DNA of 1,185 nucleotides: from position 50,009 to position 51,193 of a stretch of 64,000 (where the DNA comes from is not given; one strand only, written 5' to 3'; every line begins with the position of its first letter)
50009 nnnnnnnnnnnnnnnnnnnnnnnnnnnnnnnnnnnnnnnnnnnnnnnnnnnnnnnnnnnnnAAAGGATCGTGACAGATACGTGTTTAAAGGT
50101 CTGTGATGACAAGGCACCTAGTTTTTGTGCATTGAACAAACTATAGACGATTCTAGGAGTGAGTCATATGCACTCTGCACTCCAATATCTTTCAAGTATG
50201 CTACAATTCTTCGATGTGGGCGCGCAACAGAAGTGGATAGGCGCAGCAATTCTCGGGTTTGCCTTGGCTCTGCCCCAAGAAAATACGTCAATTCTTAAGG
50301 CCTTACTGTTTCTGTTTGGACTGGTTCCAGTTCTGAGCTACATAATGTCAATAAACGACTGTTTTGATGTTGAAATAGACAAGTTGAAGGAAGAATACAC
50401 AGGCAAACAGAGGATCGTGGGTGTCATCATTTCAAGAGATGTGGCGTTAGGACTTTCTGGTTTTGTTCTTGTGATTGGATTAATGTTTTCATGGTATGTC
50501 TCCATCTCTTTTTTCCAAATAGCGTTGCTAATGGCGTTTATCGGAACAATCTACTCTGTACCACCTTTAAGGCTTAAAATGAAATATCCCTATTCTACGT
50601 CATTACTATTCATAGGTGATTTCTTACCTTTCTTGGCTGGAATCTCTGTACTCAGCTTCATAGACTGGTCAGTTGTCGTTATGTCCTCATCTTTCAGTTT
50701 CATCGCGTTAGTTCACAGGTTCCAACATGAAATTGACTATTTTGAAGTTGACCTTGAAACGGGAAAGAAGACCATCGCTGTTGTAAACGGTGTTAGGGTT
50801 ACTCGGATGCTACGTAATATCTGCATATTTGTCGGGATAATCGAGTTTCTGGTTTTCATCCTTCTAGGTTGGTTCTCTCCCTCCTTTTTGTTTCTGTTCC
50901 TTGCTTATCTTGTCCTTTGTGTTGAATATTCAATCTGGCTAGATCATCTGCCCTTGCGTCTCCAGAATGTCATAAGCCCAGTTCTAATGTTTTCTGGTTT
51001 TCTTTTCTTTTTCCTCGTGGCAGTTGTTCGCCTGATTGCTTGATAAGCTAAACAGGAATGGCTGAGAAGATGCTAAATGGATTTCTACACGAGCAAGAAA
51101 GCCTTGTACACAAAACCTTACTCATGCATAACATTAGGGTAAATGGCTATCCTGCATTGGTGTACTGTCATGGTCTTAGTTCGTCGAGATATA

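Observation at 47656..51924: Embedded isoprenoid module: two GGR-family reductases, a UbiA prenyltransferase and a methyltransferase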

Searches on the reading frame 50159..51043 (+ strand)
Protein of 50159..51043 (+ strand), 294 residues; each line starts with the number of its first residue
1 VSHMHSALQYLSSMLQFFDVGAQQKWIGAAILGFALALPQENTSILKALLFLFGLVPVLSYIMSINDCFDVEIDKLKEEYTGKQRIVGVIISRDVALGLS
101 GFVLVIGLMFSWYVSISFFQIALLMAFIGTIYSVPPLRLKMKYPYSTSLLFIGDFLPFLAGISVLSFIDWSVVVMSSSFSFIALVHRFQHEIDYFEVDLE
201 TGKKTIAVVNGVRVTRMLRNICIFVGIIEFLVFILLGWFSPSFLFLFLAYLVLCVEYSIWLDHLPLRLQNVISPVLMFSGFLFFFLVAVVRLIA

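Call 7: search_protein_families(library=pfam, proteins=[window:50159-51043:+], max_evalue=0.01)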
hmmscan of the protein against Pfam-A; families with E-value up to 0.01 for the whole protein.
window:50159-51043:+ (294 aa): 1 family
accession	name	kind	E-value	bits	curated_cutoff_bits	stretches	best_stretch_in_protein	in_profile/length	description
PF01040.23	UbiA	-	8.2e-25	88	34.2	1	30-261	5-231/250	UbiA prenyltransferase family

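Call 8: search_protein_families(library=ncbifam, proteins=[window:50159-51043:+], max_evalue=0.01)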
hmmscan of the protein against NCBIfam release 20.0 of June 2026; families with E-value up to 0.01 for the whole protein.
window:50159-51043:+ (294 aa): 15 families
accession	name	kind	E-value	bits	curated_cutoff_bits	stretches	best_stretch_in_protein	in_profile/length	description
TIGR01476.1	chlor_syn_BchG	subfamily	9.5e-13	48.2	212.3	1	44-238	35-227/283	(bacterio)chlorophyll synthase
NF009516.0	PRK12875.1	equivalog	2.4e-12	46.6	205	1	28-253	34-252/292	prenyltransferase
NF005742.0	PRK07566.1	equivalog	2.5e-11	43.2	313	1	58-251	78-269/315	chlorophyll synthase ChlG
NF009058.0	PRK12392.1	subfamily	8.6e-11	41.5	494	1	35-254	42-260/333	bacteriochlorophyll c synthase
NF009523.0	PRK12884.1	equivalog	1.5e-09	37.5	269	1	45-260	36-247/279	prenyltransferase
TIGR02056.1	ChlG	equivalog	3.5e-09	36.7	436.45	1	44-237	51-245/306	chlorophyll synthase ChlG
NF009513.0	PRK12872.1-3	equivalog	8.3e-08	32.1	288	1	47-258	54-262/293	prenyltransferase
NF010119.0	PRK13595.1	equivalog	1e-06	28.5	248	1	38-217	41-216/292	prenyltransferase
NF009525.0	PRK12887.1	equivalog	2.1e-06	27.3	226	1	51-284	56-297/310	homogentisate phytyltransferase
NF009522.0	PRK12883.1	equivalog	5.1e-06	26.2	353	1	37-235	29-219/279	geranylgeranylglycerol-phosphate geranylgeranyltransferase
NF009521.0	PRK12882.1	equivalog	1.1e-05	24.8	296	1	63-254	56-243/280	geranylgeranylglycerol-phosphate geranylgeranyltransferase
NF035940.1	prenyl_rel_EboC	equivalog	9.1e-05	22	250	1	26-133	19-123/292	UbiA-like protein EboC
NF004751.0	PRK06080.1-3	equivalog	0.0004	20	264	1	31-255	30-258/296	1,4-dihydroxy-2-naphthoate polyprenyltransferase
TIGR00751.1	menA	equivalog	0.0031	17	102.15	0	29-257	11-252/284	1,4-dihydroxy-2-naphthoate octaprenyltransferase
NF006088.0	PRK08238.1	equivalog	0.0087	14.7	351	0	43-135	227-315/482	UbiA family prenyltransferase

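Call 14: find_encoding_contigs(protein=window:50159-51043:+, flank=10000, max_places=6)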
Protein window:50159-51043:+ (294 aa): no gene with exactly this product is on record in the collection.
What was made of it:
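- Tried and rejected: Exact-sequence look-up of the UbiA protein with the GTG start found nothing, because the public gene model starts at ATG 50168 (call 14).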

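Call 15: find_homologous_proteins(query=window:50159-51043:+)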
Query window:50159-51043:+ (294 aa): 42 proteins with E <= 0.001 among 6205 candidates.
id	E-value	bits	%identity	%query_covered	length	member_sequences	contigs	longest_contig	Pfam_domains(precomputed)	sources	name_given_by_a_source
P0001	1.1e-179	614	100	99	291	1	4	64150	PF01040.24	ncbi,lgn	ncbi:MAG: UbiA family prenyltransferase [Candidatus Bathyarchaeia archaeon]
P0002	8.4e-139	480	78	94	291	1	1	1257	PF01040.24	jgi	-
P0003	2.6e-91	324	57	94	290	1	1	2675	PF01040.24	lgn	-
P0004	1.7e-82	295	52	94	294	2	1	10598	PF01040.24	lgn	-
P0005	1.9e-82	295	49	93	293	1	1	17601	PF01040.24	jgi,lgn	-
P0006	7.9e-77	277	51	94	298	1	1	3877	PF01040.24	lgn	-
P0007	3.1e-76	275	50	94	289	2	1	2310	PF01040.24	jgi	-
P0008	1.2e-74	269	46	95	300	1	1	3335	PF01040.24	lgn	-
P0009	1.3e-73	266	48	93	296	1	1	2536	PF01040.24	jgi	jgi:4-hydroxybenzoate polyprenyltransferase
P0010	2.3e-72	262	45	91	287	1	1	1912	PF01040.24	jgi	-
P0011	3.7e-72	261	47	94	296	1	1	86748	PF01040.24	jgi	jgi:4-hydroxybenzoate polyprenyltransferase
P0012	8.5e-72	260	46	95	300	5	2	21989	PF01040.24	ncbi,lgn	-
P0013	2.2e-71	259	45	96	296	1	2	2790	PF01040.24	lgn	-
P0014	5.8e-71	257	48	95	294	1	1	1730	PF01040.24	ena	-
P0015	6.7e-71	257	48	96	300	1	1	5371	PF01040.24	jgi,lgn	jgi:4-hydroxybenzoate polyprenyltransferase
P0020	1.4e-68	249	45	96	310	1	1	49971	PF01040.24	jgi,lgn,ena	-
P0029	1.7e-62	230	46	84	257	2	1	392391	PF01040.24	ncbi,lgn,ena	ncbi:MAG: UbiA family prenyltransferase [Candidatus Bathyarchaeia archaeon]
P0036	3.9e-41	159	44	60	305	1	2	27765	PF01040.24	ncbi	-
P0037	7.7e-40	155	44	65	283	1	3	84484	PF01040.24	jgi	jgi:4-hydroxybenzoate polyprenyltransferase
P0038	1.6e-37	148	39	85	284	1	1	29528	PF01040.24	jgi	jgi:4-hydroxybenzoate polyprenyltransferase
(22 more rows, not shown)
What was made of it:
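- Checked: NCBI's model starts at ATG 50168 (291 aa, call 15).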

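Call 17: find_encoding_contigs(protein=P0029, flank=10000, max_places=2)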
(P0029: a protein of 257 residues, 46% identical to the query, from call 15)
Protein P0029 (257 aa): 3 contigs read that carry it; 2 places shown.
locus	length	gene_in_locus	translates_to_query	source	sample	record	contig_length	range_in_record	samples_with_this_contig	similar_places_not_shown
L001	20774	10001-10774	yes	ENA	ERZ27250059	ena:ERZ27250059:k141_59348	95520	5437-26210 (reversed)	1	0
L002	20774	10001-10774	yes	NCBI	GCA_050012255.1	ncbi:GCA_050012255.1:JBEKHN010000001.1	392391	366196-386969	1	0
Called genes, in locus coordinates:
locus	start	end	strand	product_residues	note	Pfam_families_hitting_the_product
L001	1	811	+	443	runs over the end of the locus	-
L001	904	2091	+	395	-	PF01266:DAO (weak), PF05834:Lycopene_cycl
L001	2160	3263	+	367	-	-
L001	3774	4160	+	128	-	-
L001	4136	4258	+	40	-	-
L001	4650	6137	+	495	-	PF02310:B12-binding, PF04055:Radical_SAM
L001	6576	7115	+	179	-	-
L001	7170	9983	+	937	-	PF00404:Dockerin_1, PF00801:PKD, PF18911:PKD_4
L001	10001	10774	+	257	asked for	PF01040:UbiA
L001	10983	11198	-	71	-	-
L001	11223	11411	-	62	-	-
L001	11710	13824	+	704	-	PF09721:Exosortase_EpsH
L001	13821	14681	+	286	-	PF25939:DUF7982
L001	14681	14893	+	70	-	PF26161:DUF8044 (weak)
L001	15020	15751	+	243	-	-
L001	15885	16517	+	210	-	PF07760:DUF1616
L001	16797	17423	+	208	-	-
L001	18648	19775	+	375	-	-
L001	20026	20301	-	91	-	-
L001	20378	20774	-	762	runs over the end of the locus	PF22148:Fervidolysin_NPro-like, PF00082:Peptidase_S8, PF00963:Cohesin (faint), PF02369:Big_1 (faint), PF16640:Big_3_5 (weak)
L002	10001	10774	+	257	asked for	PF01040:UbiA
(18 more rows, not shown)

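Call 18: find_encoding_contigs(protein=P0011, flank=10000, max_places=2)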
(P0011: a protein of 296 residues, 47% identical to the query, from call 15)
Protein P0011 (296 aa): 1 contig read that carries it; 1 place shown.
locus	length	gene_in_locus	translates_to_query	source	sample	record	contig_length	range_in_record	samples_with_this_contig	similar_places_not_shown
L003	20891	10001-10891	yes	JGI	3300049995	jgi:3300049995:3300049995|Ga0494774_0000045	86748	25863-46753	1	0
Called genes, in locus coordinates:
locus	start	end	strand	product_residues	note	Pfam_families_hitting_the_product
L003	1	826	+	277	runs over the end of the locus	PF13641:Glyco_tranf_2_3, PF00535:Glycos_transf_2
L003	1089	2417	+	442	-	-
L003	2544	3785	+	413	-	PF01266:DAO (weak), PF05834:Lycopene_cycl (weak), PF07992:Pyr_redox_2 (faint)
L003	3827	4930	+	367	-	-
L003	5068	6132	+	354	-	-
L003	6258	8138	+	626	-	PF13522:GATase_6, PF13537:GATase_7, PF00733:Asn_synthase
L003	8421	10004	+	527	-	PF18911:PKD_4, PF00801:PKD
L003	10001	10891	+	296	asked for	PF01040:UbiA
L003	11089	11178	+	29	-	-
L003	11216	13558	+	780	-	PF22148:Fervidolysin_NPro-like, PF00082:Peptidase_S8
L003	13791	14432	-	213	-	-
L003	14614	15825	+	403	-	PF04422:FrhB_FdhB_N, PF04432:FrhB_FdhB_C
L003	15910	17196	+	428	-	PF04230:PS_pyruv_trans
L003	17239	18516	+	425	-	PF00501:AMP-binding (weak), PF27533:CapK_C (weak)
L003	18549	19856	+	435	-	PF00501:AMP-binding (weak)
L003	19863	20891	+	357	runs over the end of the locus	PF20706:GT4-conflict (faint), PF13439:Glyco_transf_4, PF13579:Glyco_trans_4_4, PF00534:Glycos_transf_1, PF13692:Glyco_trans_1_4, PF13524:Glyco_trans_1_2 (weak)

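Call 19: find_encoding_contigs(protein=P0037, flank=10000, max_places=2)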
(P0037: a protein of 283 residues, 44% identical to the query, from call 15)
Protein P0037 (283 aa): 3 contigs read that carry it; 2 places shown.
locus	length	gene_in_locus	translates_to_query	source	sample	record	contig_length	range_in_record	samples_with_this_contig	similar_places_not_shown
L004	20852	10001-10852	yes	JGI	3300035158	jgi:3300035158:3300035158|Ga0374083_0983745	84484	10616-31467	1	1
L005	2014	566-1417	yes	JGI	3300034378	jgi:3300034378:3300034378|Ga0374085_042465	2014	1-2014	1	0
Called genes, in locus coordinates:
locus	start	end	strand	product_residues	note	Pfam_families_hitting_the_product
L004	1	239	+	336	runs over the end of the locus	PF00348:polyprenyl_synt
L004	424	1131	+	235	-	PF00535:Glycos_transf_2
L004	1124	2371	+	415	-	PF13506:Glyco_transf_21, PF00535:Glycos_transf_2, PF10111:Glyco_tranf_2_2, PF13641:Glyco_tranf_2_3, PF13632:Glyco_trans_2_3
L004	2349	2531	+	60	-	PF00348:polyprenyl_synt (weak)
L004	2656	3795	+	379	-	PF04055:Radical_SAM, PF13186:SPASM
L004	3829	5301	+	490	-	PF00884:Sulfatase, PF01663:Phosphodiest, PF16347:SGSH_C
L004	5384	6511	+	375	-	PF00535:Glycos_transf_2, PF10111:Glyco_tranf_2_2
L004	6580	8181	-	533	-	PF18911:PKD_4, PF00801:PKD, PF22352:K319L-like_PKD, PF18911:PKD_4, PF00801:PKD, PF22352:K319L-like_PKD (weak)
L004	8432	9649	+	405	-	PF14269:Arylsulfotran_2 (faint), PF05935:Arylsulfotrans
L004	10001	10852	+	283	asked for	PF01040:UbiA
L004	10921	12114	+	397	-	PF13439:Glyco_transf_4, PF20706:GT4-conflict, PF00534:Glycos_transf_1, PF13692:Glyco_trans_1_4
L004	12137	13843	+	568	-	PF07678:TED_complement (faint), PF09492:Pec_lyase (faint), PF13243:SQHop_cyclase_C, PF13249:SQHop_cyclase_N (weak), PF13243:SQHop_cyclase_C, PF00432:Prenyltrans, PF13249:SQHop_cyclase_N (weak), PF13243:SQHop_cyclase_C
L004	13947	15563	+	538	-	PF01663:Phosphodiest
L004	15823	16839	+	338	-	PF13439:Glyco_transf_4, PF13579:Glyco_trans_4_4 (weak), PF20706:GT4-conflict, PF00534:Glycos_transf_1, PF13692:Glyco_trans_1_4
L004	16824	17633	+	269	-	-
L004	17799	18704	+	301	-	PF01073:3Beta_HSD, PF01370:Epimerase, PF02719:Polysacc_synt_2, PF04321:RmlD_sub_bind, PF07993:NAD_binding_4, PF13460:NAD_binding_10, PF16363:GDP_Man_Dehyd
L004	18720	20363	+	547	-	PF01663:Phosphodiest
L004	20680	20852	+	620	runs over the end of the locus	-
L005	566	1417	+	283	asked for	PF01040:UbiA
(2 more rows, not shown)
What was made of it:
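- A squalene-hopene-cyclase-like protein lies next to UbiA in L004 (call 19).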

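Call 21: find_related_loci(query=A1, collection=genome_contigs, flank=10000)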
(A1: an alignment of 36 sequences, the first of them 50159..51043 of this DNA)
Query A1 (294 aa) in genome_contigs; peptide patterns used: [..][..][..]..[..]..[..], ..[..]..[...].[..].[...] (x = any residue, [..] = any of these).
600 stretches matched a pattern (row limit reached: there are more); 216 encode a relative of the query (tblastn E <= 1e-3); the best 80 are kept; 80 distinct loci.
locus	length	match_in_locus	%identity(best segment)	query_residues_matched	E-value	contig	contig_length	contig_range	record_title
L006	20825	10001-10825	45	9-282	2e-73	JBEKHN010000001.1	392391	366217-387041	MAG: Candidatus Bathyarchaeia archaeon isolate SPRUCE 278 SPRUCE_278_1, whole genome shotgun sequence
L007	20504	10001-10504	31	51-226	2e-10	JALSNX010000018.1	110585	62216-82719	MAG: candidate division WOR-3 bacterium isolate 356-284_metabat1_scaf2bin.077 356-284_scaffold_30_c1, whole genome shotg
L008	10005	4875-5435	25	64-251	4e-10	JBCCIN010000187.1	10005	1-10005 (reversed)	MAG: Pseudomonadota bacterium isolate P01_B01_bin.91 k141_846279_length_10005_cov_54.9070, whole genome shotgun sequence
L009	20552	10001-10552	27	58-243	1e-9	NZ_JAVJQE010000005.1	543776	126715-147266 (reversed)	MAG: Marivibrio sp. isolate E1-EBD-10 k141_28640, whole genome shotgun sequence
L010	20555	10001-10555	26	58-243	2e-9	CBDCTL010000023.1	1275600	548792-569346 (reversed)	MAG: Geminicoccaceae bacterium isolate 021f478f-b529-4227-926b-88f2ba8b436f genome assembly, contig: contig_23, whole ge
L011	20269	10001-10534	26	63-241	3e-9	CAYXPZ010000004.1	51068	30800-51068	MAG TPA_asm: uncultured Hyphomicrobiaceae bacterium isolate SRP128890_co1_242 genome assembly, contig: NODE_1159_length_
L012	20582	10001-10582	27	58-252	4e-9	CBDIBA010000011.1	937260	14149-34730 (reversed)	MAG: Beijerinckiaceae bacterium isolate a1c6ef59-89c1-49bf-943d-b1ce00867378 genome assembly, contig: contig_11, whole g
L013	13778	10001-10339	32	131-241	4e-9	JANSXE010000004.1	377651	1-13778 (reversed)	MAG: Alphaproteobacteria bacterium isolate bin.17 k141_970608_length_377651_cov_90.3263, whole genome shotgun sequence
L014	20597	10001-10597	24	41-241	5e-9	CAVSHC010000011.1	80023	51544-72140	MAG: uncultured Alphaproteobacteria bacterium isolate MFD01476.bin.1.154 genome assembly, contig: contig_7346, whole gen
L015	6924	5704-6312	24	39-243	5e-9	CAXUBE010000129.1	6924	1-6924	MAG TPA_asm: uncultured Rhodopseudomonas sp. isolate public_SRR14722149_metawrap_bin.8 genome assembly, contig: public_S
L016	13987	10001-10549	27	58-241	6e-9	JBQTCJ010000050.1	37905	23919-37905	Salinarimonas sp. NSM NODE_121_length_37905_cov_12.720978, whole genome shotgun sequence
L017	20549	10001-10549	28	61-239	8e-9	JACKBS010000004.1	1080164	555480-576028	MAG: Ardenticatenaceae bacterium isolate HK-STAS-CHLO-27 HK-STAS-CHLO-27_4, whole genome shotgun sequence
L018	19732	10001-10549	23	58-241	9e-9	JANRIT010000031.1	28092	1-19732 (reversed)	MAG: Hyphomicrobiaceae bacterium isolate bins.218 k141_1967867, whole genome shotgun sequence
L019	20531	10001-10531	26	58-236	8e-9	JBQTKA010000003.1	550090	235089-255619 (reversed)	MAG: Hyphomicrobium sp. isolate SAW85 c_000000330235_partial_101682_651772, whole genome shotgun sequence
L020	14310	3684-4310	25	41-251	1e-8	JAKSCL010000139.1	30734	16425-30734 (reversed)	MAG: Hyphomicrobiales bacterium isolate MAG.284 k141_2445794, whole genome shotgun sequence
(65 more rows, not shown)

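Call 22: find_encoding_contigs(protein=P0020, flank=10000, max_places=1)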
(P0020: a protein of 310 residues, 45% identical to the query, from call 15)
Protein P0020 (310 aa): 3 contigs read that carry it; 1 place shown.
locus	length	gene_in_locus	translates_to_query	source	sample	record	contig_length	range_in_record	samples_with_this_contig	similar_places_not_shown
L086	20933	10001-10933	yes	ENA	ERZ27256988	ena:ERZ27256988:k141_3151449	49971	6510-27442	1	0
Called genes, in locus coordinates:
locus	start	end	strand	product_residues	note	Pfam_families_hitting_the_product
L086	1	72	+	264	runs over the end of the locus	PF03721:UDPG_MGDP_dh_N, PF00984:UDPG_MGDP_dh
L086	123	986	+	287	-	PF00535:Glycos_transf_2, PF10111:Glyco_tranf_2_2, PF13641:Glyco_tranf_2_3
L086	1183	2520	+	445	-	-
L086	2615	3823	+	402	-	PF01266:DAO (faint)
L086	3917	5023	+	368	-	-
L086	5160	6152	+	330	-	-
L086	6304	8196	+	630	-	PF13522:GATase_6, PF13537:GATase_7, PF00733:Asn_synthase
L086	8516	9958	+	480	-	-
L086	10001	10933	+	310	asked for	PF01040:UbiA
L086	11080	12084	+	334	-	PF01408:GFO_IDH_MocA, PF02894:GFO_IDH_MocA_C, PF22725:GFO_IDH_MocA_C3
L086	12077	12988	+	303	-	-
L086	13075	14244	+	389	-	PF09314:DUF1972, PF13439:Glyco_transf_4, PF00534:Glycos_transf_1, PF13692:Glyco_trans_1_4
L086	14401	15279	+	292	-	PF01073:3Beta_HSD, PF01370:Epimerase, PF04321:RmlD_sub_bind, PF13460:NAD_binding_10 (faint), PF16363:GDP_Man_Dehyd, PF02719:Polysacc_synt_2, PF07993:NAD_binding_4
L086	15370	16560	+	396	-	PF08323:Glyco_transf_5 (weak), PF13439:Glyco_transf_4, PF13579:Glyco_trans_4_4, PF00534:Glycos_transf_1, PF13692:Glyco_trans_1_4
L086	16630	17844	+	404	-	PF13439:Glyco_transf_4, PF00534:Glycos_transf_1, PF13692:Glyco_trans_1_4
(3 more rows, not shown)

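Call 23: find_encoding_contigs(protein=P0038, flank=10000, max_places=1)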
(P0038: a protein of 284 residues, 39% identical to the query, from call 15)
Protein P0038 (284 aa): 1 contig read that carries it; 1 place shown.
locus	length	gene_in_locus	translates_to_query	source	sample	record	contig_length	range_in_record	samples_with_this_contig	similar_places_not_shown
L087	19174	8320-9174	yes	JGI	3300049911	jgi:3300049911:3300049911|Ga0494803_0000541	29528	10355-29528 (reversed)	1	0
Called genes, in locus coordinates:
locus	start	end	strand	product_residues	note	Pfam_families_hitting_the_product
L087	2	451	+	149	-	?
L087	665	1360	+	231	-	PF00535:Glycos_transf_2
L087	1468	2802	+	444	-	-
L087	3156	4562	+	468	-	PF02310:B12-binding, PF04055:Radical_SAM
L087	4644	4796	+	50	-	-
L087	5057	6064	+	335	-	PF01408:GFO_IDH_MocA, PF02894:GFO_IDH_MocA_C, PF22725:GFO_IDH_MocA_C3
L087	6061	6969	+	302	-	-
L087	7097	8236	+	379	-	PF13506:Glyco_transf_21 (weak), PF00535:Glycos_transf_2, PF10111:Glyco_tranf_2_2 (weak), PF13641:Glyco_tranf_2_3, PF13632:Glyco_trans_2_3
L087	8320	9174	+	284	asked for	PF01040:UbiA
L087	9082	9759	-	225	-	-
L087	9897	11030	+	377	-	PF00890:FAD_binding_2, PF01134:GIDA (weak), PF01494:FAD_binding_3, PF01946:Thi4, PF03486:HI0933_like (weak), PF05834:Lycopene_cycl (weak), PF07992:Pyr_redox_2 (weak), PF12831:FAD_oxidored, +2 more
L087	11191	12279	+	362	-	-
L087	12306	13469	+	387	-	PF13477:Glyco_trans_4_2 (weak), PF13439:Glyco_transf_4, PF13579:Glyco_trans_4_4, PF20706:GT4-conflict, PF00534:Glycos_transf_1, PF13692:Glyco_trans_1_4, PF13524:Glyco_trans_1_2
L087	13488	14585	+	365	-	PF13439:Glyco_transf_4, PF13477:Glyco_trans_4_2, PF13579:Glyco_trans_4_4, PF20706:GT4-conflict (weak), PF00534:Glycos_transf_1, PF13692:Glyco_trans_1_4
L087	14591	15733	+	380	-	PF01663:Phosphodiest (weak)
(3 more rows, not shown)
